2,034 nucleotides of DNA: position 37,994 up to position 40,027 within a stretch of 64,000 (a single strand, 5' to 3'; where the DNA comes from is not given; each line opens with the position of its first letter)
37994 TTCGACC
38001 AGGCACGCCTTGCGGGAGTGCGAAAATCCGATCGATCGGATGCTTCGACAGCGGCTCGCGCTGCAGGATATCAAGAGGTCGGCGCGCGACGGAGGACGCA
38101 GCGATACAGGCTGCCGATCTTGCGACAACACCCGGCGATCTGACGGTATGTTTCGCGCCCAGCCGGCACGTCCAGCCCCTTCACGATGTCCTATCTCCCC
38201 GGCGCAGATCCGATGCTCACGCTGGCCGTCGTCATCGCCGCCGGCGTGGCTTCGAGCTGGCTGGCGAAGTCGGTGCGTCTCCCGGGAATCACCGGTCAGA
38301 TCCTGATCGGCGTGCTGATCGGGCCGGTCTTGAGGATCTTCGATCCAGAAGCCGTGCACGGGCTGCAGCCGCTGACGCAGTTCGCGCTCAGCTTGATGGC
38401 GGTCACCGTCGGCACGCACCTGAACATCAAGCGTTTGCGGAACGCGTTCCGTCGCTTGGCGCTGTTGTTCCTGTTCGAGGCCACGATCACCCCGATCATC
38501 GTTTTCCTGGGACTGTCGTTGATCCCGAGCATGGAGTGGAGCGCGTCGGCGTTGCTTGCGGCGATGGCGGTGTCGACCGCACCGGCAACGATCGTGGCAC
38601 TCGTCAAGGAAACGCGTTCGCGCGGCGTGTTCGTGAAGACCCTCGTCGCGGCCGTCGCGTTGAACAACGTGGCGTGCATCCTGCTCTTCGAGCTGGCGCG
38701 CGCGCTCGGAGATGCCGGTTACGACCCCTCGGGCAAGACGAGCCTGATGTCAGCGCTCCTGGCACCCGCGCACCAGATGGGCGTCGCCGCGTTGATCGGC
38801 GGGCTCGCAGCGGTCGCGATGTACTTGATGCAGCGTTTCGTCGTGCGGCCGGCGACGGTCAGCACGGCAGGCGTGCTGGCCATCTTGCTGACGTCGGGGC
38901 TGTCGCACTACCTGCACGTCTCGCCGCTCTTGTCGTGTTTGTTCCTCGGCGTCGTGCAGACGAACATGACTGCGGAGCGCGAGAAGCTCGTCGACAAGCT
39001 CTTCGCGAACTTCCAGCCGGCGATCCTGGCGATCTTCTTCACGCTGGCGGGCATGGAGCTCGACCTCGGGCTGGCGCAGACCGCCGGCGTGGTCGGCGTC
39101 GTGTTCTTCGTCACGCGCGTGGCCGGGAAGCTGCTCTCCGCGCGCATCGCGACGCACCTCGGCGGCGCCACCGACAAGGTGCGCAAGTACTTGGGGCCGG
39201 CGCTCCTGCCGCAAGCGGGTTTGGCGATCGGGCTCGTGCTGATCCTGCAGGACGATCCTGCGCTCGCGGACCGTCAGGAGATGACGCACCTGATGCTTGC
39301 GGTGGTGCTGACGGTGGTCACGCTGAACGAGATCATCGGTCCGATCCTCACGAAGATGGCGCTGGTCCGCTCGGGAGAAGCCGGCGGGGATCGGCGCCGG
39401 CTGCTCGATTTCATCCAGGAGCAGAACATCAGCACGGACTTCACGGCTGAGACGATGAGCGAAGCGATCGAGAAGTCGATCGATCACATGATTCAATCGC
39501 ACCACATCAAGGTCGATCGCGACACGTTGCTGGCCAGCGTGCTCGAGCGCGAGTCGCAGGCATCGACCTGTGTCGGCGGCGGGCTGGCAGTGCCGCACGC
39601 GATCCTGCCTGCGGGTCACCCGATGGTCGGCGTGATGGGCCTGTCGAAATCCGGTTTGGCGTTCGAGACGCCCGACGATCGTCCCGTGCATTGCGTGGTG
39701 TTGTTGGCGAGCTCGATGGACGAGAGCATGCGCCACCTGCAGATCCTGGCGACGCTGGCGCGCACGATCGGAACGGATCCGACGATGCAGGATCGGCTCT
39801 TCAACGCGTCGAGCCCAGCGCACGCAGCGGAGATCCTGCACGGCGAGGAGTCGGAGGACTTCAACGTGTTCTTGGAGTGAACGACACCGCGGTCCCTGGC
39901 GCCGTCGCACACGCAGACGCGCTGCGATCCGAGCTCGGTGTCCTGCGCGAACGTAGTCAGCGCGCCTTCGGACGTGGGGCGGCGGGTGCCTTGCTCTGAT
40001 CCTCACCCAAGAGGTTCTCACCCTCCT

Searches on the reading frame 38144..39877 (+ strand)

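Call 64: search_protein_families(library=pfam, proteins=[window:38144-39877:+], max_evalue=0.001)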
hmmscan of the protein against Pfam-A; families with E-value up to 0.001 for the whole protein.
window:38144-39877:+ (578 aa): 2 families
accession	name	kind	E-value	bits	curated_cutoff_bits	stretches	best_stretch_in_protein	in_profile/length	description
PF00999.27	Na_H_Exchanger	-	5.9e-29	101.5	26.2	1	37-402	9-373/375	Sodium/hydrogen exchanger, transmembrane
PF00359.27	PTS_EIIA_2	-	7.5e-22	78.3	27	1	423-565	2-141/144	Phosphoenolpyruvate-dependent sugar phosphotransferase system, EIIA 2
